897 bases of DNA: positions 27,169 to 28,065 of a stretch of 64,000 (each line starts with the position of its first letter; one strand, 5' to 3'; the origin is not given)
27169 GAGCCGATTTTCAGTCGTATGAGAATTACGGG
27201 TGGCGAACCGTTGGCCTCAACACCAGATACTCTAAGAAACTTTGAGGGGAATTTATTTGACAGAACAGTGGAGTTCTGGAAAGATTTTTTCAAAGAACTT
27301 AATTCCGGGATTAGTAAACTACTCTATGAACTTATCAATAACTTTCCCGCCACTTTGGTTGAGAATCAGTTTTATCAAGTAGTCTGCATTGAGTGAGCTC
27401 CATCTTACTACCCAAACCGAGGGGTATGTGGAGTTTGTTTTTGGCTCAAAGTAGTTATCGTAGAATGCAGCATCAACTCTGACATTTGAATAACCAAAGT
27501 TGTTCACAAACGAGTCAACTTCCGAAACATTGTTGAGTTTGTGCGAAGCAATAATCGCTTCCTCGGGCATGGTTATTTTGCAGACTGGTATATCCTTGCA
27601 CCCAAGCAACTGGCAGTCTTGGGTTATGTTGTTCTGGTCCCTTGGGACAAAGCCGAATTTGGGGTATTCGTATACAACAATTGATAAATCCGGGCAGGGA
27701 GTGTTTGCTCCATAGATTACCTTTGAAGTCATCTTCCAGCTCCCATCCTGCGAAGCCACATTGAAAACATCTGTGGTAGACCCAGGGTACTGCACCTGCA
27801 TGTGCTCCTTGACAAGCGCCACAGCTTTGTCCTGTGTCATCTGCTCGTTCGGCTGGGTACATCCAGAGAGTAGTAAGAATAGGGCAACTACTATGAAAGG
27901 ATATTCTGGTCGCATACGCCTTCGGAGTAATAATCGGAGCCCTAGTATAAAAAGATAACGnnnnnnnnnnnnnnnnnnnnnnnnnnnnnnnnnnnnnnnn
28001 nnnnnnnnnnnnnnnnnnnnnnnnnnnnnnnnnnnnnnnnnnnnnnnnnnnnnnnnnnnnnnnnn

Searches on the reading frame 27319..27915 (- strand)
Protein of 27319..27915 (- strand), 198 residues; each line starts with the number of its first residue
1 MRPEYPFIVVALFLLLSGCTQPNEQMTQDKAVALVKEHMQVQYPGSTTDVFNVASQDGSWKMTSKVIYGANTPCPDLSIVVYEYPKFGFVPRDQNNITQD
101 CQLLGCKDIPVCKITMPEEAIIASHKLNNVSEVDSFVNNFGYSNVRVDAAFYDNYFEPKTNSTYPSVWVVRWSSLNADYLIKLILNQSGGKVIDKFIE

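Call 14: search_protein_families(library=pfam, proteins=[window:27319-27915:-], max_evalue=0.01)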
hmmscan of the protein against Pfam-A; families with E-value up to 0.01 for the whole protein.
window:27319-27915:- (198 aa): 0 families

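Call 60: find_homologous_proteins(query=window:27319-27915:-, max_evalue=0.001)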
Query window:27319-27915:- (198 aa): 23 proteins with E <= 0.001 among 162 candidates.
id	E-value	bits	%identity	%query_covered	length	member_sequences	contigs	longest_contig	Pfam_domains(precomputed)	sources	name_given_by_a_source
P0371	1.4e-131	454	100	100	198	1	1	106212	-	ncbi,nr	ncbi:MAG: hypothetical protein NT130_05110 [Candidatus Micrarchaeota archaeon]|nr:hypothetical prote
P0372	2.0e-121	421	92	99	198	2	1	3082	-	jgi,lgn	-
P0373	1.1e-104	366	80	100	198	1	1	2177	-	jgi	jgi:hypothetical protein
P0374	9.7e-104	363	92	87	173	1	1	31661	-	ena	-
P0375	2.0e-103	362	79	100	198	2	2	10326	-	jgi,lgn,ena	-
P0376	2.5e-103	362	91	87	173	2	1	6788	-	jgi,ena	-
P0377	4.1e-99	348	77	100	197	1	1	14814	-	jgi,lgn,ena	-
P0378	1.2e-96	340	73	100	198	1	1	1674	-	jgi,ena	-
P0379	2.7e-90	319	69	100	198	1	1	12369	-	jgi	jgi:hypothetical protein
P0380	3.2e-89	315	68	100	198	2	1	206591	-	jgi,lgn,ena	-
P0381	5.2e-89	315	68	100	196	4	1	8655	-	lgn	-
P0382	2.4e-88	313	67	100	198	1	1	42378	-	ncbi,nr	ncbi:hypothetical protein H0N99_02105 [Candidatus Micrarchaeota archaeon]|nr:hypothetical protein [C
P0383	7.6e-84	298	65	100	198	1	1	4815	-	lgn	-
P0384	2.5e-83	296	66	100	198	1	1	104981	-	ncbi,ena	-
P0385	2.2e-82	293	65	100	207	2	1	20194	-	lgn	-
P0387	2.6e-80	286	62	100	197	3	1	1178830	-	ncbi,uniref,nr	ncbi:MAG: hypothetical protein Sv326_1302 [Candidatus Fermentimicrarchaeum limneticum]|uniref:Lipopr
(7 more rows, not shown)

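Call 61: find_encoding_contigs(protein=P0387, flank=5000, max_places=2)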
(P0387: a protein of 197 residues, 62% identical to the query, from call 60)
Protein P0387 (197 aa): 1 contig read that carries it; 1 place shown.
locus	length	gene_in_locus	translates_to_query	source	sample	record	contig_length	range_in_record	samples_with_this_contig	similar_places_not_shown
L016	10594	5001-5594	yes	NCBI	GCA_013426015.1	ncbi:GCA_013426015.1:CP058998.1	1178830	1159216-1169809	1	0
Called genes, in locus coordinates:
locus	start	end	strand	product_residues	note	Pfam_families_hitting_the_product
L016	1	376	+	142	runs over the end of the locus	PF01467:CTP_transf_like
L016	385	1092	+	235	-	PF01902:Diphthami_syn_2_N, PF28410:Diphthami_syn_2_C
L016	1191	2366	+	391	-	PF12323:HTH_OrfB_IS605, PF01385:OrfB_IS605, PF07282:Cas12f1-like_TNB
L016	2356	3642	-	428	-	PF01979:Amidohydro_1, PF07969:Amidohydro_3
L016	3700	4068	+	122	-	PF14464:Prok-JAB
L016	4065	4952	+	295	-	PF00294:PfkB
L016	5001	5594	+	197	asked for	-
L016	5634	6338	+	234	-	PF03848:TehB, PF03141:Methyltransf_29 (weak), PF13489:Methyltransf_23, PF01209:Ubie_methyltran, PF13847:Methyltransf_31, PF08241:Methyltransf_11, PF08242:Methyltransf_12, PF13649:Methyltransf_25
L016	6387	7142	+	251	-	PF02673:BacA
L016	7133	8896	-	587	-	PF04068:Fer4_RLI (weak), PF12797:Fer4_2 (faint), PF14697:Fer4_21 (weak), PF00037:Fer4, PF12837:Fer4_6 (weak), PF02463:SMC_N (weak), PF00005:ABC_tran, PF00005:ABC_tran, +3 more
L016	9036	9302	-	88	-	PF05016:ParE_toxin (weak), PF15738:YafQ_toxin (weak), PF15781:ParE-like_toxin (weak)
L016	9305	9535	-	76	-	PF10884:DUF2683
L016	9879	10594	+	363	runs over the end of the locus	PF01385:OrfB_IS605, PF07282:Cas12f1-like_TNB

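Call 62: find_encoding_contigs(protein=P0380, flank=5000, max_places=1)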
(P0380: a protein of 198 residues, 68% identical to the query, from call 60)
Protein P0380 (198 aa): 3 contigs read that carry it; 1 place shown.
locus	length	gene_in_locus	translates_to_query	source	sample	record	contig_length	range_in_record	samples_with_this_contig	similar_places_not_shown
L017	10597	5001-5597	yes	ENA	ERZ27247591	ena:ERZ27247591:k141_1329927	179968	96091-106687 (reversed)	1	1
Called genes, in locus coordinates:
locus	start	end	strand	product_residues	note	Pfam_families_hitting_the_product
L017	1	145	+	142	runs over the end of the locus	PF01467:CTP_transf_like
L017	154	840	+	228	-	PF01902:Diphthami_syn_2_N, PF28410:Diphthami_syn_2_C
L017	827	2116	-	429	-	PF01979:Amidohydro_1, PF07969:Amidohydro_3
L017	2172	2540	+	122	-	PF14464:Prok-JAB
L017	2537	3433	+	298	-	PF00294:PfkB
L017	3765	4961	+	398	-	PF00079:Serpin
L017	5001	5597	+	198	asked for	-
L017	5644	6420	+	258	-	PF02673:BacA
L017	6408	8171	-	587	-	PF04068:Fer4_RLI (weak), PF12797:Fer4_2 (faint), PF14697:Fer4_21 (weak), PF00037:Fer4, PF12837:Fer4_6 (weak), PF02463:SMC_N (weak), PF00005:ABC_tran, PF00005:ABC_tran, +2 more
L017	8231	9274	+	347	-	PF26356:Pelota_N, PF03464:eRF1_2, PF03465:eRF1_3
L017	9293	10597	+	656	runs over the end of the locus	PF02516:STT3, PF13231:PMT_2, PF22627:AglB_core-like (weak)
